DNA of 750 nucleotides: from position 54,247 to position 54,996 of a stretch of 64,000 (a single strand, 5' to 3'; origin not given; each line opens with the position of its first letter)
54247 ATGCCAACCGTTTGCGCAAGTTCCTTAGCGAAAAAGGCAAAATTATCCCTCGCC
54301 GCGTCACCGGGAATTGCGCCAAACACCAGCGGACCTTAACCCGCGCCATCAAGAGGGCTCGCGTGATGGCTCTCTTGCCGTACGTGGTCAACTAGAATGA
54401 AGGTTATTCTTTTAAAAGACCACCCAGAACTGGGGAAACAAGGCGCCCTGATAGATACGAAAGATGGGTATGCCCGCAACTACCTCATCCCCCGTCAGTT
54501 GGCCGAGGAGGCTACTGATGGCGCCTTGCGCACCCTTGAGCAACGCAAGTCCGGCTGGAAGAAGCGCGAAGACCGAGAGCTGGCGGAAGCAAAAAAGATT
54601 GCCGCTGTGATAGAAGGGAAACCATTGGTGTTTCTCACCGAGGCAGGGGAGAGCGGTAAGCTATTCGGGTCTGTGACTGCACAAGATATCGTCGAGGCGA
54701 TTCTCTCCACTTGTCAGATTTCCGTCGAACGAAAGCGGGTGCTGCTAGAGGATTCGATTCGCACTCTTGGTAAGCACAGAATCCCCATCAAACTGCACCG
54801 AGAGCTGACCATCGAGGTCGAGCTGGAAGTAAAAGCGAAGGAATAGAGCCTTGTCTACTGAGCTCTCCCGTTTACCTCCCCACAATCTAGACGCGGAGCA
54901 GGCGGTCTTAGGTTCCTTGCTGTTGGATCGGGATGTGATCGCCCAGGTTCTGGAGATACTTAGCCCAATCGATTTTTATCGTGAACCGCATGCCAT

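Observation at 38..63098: Dispersed family of short tandem arrays built on a conserved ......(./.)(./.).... core: 16 loci in 64 kb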

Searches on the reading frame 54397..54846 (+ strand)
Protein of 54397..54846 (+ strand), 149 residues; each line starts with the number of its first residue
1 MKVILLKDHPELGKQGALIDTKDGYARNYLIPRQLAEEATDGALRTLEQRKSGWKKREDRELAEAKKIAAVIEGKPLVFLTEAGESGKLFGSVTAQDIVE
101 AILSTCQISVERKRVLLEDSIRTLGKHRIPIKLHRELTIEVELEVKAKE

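Call 48: search_protein_families(library=pfam, proteins=[window:54397-54846:+], max_evalue=0.001)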
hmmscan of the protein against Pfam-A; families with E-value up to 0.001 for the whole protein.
window:54397-54846:+ (149 aa): 2 families
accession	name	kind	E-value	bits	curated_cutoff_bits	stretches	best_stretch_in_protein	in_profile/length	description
PF03948.19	Ribosomal_L9_C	-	2.1e-23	83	23.2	1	63-146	1-85/86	Ribosomal protein L9, C-terminal domain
PF01281.25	Ribosomal_L9_N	-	5.7e-20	71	20.7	1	1-46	1-46/47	Ribosomal protein L9, N-terminal domain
